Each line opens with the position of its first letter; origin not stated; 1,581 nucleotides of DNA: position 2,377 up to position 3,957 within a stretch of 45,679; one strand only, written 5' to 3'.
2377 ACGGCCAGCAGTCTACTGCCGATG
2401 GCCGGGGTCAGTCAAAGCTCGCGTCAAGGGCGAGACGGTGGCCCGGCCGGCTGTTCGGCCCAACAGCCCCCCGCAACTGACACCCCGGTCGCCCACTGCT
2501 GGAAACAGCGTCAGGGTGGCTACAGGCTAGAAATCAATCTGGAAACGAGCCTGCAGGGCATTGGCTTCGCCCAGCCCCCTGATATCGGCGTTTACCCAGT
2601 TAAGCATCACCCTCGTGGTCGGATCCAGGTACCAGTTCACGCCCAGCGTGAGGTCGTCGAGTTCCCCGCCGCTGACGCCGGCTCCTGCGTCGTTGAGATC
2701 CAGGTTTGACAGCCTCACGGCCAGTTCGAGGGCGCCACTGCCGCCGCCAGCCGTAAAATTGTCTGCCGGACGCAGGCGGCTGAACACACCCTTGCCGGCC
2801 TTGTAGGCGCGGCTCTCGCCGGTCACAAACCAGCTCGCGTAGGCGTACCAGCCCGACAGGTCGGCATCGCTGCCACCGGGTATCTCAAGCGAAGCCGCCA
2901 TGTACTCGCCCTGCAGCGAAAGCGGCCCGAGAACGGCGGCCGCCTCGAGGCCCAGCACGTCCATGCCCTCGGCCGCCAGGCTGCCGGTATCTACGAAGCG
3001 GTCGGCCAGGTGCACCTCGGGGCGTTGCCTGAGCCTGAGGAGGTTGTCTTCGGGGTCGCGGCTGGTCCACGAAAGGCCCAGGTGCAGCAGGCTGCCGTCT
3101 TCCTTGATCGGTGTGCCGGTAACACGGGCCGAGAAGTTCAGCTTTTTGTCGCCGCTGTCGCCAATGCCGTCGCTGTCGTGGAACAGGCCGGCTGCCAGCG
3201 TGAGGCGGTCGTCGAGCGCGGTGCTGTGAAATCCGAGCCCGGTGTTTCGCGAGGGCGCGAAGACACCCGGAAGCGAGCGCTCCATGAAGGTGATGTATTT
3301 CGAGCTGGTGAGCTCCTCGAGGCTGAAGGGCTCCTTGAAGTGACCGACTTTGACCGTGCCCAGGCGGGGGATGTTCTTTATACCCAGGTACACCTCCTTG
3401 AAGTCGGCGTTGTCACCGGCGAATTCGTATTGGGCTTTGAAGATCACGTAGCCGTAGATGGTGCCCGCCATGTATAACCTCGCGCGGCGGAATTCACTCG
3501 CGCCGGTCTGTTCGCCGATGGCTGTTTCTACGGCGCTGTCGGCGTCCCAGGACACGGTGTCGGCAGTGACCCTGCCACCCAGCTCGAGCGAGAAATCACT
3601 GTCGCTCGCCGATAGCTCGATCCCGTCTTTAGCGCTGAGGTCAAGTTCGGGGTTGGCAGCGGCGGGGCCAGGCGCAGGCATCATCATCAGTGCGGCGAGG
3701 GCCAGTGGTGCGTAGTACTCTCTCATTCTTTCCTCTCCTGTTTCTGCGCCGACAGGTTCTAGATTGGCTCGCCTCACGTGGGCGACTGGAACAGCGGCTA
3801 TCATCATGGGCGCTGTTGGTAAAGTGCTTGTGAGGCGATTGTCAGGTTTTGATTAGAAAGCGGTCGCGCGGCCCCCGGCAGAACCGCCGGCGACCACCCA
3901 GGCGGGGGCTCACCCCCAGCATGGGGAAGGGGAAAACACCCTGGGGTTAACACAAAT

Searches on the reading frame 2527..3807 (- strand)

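Call 24: search_protein_families(library=pfam, proteins=[window:2527-3807:-], max_evalue=0.0001)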
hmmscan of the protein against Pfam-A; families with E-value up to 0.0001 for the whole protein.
window:2527-3807:- (426 aa): 1 family
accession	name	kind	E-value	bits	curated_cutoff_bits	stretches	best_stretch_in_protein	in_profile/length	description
PF07396.17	Porin_O_P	-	6.6e-62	210.3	20.9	1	77-426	4-370/370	Phosphate-selective porin O and P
